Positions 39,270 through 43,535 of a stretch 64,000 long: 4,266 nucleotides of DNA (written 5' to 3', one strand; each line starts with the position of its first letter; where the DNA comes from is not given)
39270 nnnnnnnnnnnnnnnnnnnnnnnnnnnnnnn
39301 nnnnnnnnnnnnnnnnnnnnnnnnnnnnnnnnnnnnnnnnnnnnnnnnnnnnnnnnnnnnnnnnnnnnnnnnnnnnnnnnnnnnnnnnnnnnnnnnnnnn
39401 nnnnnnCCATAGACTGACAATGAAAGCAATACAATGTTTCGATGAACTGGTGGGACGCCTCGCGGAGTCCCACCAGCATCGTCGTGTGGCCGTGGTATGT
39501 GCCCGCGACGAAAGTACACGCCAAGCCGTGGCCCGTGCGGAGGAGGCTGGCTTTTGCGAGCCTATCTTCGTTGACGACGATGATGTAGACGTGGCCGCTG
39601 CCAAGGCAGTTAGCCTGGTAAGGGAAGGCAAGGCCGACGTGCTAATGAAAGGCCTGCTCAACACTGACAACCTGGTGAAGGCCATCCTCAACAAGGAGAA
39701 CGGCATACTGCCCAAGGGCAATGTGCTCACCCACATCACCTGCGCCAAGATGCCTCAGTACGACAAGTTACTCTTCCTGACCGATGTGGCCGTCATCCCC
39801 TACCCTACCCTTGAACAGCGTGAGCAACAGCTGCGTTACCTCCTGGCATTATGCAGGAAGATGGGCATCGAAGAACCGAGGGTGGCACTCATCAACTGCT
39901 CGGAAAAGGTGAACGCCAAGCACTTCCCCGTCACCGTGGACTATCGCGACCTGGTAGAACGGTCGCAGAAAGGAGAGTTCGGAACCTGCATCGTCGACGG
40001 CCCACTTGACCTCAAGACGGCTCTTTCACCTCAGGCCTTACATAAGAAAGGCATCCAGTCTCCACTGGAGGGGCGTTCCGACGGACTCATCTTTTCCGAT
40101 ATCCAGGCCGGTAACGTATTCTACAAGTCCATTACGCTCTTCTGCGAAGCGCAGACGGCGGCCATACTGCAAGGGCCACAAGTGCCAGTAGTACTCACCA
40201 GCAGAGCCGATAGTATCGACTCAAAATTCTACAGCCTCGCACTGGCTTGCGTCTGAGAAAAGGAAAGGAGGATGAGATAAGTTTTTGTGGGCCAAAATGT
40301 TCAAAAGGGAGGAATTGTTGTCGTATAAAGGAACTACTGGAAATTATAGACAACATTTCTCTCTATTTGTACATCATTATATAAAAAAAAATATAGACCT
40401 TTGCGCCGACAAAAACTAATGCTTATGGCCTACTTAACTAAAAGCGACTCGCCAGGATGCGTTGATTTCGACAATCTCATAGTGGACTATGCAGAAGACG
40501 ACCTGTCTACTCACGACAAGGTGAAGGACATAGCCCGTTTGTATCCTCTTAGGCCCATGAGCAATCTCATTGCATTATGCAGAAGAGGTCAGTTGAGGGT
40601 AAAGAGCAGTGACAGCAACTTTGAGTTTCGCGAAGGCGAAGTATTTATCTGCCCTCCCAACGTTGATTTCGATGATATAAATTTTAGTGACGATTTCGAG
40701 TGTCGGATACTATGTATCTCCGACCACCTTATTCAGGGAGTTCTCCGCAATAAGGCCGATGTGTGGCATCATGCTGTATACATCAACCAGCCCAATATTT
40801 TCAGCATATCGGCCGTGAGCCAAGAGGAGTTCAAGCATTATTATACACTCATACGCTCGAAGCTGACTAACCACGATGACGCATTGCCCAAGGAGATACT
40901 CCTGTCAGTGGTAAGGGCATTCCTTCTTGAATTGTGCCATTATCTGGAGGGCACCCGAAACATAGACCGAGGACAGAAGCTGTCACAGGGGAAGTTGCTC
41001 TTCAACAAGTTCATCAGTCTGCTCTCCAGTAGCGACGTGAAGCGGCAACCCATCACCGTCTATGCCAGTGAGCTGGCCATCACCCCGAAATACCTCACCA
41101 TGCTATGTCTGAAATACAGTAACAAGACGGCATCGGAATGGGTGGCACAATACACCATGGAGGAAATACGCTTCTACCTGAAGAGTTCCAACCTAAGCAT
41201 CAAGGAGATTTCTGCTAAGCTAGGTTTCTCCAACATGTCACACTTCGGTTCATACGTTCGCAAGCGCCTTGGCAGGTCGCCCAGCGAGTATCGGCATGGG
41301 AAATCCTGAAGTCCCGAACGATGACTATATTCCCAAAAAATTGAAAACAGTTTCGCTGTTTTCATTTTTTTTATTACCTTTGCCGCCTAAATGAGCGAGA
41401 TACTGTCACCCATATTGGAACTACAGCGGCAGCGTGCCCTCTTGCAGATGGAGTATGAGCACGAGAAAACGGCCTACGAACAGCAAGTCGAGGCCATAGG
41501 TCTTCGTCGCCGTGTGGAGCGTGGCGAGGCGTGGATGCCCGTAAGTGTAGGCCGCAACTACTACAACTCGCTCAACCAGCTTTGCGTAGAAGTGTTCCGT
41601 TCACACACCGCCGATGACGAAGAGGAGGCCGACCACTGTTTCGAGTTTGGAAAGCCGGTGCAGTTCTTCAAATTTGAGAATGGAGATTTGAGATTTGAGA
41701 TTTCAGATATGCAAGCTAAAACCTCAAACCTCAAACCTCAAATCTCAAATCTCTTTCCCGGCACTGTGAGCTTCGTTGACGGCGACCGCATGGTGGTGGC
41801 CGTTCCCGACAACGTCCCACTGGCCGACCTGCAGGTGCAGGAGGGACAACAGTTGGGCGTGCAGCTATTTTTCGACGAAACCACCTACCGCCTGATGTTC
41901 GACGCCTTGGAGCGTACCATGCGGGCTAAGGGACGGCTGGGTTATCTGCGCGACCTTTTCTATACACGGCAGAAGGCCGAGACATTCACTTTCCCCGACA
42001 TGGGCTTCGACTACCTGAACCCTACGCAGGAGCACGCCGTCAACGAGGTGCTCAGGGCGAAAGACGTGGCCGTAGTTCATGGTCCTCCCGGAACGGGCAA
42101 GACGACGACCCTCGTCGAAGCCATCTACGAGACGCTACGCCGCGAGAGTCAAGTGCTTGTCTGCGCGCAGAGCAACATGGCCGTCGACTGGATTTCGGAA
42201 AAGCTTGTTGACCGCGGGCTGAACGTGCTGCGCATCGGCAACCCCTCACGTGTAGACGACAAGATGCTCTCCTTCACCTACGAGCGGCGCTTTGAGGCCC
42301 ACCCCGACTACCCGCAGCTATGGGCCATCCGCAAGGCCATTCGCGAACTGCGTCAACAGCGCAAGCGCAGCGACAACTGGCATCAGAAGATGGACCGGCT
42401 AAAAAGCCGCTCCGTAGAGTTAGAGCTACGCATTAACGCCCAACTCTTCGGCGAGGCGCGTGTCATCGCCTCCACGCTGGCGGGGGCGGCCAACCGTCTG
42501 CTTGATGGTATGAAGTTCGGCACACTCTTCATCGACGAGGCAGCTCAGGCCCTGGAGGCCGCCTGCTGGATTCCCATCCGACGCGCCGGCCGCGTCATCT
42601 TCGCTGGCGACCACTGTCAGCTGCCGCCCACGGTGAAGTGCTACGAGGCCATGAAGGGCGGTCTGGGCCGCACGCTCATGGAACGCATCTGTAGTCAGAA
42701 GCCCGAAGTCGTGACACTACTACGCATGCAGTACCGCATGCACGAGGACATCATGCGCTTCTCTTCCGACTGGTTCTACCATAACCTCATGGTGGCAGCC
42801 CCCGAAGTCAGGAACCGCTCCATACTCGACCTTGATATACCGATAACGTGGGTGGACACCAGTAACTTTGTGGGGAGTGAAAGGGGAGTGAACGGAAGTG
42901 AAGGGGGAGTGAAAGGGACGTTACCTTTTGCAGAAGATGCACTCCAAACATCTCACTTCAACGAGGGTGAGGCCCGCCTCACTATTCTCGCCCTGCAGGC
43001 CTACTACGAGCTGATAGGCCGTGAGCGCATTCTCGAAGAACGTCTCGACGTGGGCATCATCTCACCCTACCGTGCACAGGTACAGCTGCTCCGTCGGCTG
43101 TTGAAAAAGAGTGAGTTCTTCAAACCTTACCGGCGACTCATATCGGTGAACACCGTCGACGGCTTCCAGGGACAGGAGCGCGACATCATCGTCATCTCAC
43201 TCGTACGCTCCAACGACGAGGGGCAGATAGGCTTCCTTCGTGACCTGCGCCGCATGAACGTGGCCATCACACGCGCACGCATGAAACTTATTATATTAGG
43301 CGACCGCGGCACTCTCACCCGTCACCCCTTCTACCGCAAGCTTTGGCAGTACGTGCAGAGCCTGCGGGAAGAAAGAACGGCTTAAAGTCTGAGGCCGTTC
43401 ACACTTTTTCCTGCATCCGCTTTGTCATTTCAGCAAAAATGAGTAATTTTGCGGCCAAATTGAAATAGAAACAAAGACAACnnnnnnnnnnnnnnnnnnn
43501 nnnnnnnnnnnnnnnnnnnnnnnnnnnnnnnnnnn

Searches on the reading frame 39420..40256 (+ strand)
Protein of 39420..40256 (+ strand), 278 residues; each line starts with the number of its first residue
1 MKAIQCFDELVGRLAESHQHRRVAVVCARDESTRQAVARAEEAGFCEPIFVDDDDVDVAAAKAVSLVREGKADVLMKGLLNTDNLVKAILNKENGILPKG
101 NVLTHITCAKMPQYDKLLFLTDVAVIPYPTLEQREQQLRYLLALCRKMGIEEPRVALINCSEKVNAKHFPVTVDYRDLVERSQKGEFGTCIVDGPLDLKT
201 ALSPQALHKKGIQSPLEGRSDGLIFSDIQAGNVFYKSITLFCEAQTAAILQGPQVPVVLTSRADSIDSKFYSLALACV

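Call 79: search_protein_families(library=pfam, proteins=[window:39420-40256:+], max_evalue=0.00001)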
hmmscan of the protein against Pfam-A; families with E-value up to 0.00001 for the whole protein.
window:39420-40256:+ (278 aa): 1 family
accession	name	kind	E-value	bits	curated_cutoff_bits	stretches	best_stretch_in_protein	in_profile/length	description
PF01515.24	PTA_PTB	-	2.5e-34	119.6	24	1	60-277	105-319/319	Phosphate acetyl/butaryl transferase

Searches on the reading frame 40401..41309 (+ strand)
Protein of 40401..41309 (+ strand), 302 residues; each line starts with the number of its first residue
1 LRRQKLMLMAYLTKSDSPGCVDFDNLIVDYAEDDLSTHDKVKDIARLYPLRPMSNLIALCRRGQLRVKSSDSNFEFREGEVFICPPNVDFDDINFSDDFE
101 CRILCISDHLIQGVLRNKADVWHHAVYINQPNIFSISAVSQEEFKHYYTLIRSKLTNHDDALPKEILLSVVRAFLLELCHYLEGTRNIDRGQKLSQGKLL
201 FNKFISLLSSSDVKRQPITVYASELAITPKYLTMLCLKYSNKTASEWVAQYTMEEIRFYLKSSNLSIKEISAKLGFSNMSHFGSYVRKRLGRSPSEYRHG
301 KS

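Call 8: search_protein_families(library=pfam, proteins=[window:40401-41309:+], max_evalue=0.01)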
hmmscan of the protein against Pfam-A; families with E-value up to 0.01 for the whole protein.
window:40401-41309:+ (302 aa): 3 families
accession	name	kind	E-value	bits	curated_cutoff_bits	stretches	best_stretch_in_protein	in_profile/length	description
PF12833.13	HTH_18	-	2.9e-19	69.6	33.6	1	221-299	1-79/80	Helix-turn-helix domain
PF00165.29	HTH_AraC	-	1e-07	32.3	26.6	1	260-299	1-42/42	Bacterial regulatory helix-turn-helix proteins, AraC family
PF22200.2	ExsA_N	-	0.0023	18.8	27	1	56-168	2-114/136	ExsA N-terminal regulatory domain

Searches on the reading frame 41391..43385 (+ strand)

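Call 8: search_protein_families(library=pfam, proteins=[window:41391-43385:+], max_evalue=0.01)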
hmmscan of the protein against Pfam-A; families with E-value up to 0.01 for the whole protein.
window:41391-43385:+ (664 aa): 15 families
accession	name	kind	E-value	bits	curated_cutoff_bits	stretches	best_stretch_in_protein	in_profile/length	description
PF13087.12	AAA_12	-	1.2e-55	188.5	27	1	426-639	2-194/195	AAA domain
PF13086.12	AAA_11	-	2.4e-53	182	27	1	209-416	2-255/257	AAA domain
PF13604.12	AAA_30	-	5e-12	46.4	27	1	209-272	2-66/191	AAA domain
PF13245.12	AAA_19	-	3.1e-08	34.3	25.1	1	213-413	1-131/134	AAA domain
PF01443.25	Viral_helicase1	-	1.3e-07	32.2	21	0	581-636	178-227/228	Viral superfamily 1 RNA helicase core domain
PF25199.1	nSTAND_NTPase5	-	9.9e-05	22.6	34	1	219-269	36-91/145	Novel STAND NTPase 5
PF00580.27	UvrD-helicase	-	0.00014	22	23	1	209-274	1-67/271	UvrD/REP helicase N-terminal domain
PF20720.3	nSTAND3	-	0.00021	21.5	27.2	1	215-266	8-59/155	Novel STAND NTPase 3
PF00270.35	DEAD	-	0.00033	20.9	26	1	210-259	1-52/167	DEAD/DEAH box helicase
PF04851.21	ResIII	-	0.00049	20.5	22.5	1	209-262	4-63/164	Type III restriction enzyme, res subunit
PF13401.12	AAA_22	-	0.00053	20.8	27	1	224-264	5-46/130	AAA domain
PF13481.12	AAA_25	-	0.0011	19.1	27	1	207-249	16-58/195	AAA domain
PF13191.12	AAA_16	-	0.0013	19.7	32.6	1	225-257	25-57/167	AAA ATPase domain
PF05127.21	NAT10_TcmA_helicase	-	0.0016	18.8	22.7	0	228-284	1-57/176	RNA cytidine acetyltransferase NAT10/TcmA, helicase domain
PF02562.22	PhoH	-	0.0085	16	27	0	210-258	6-54/205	PhoH-like protein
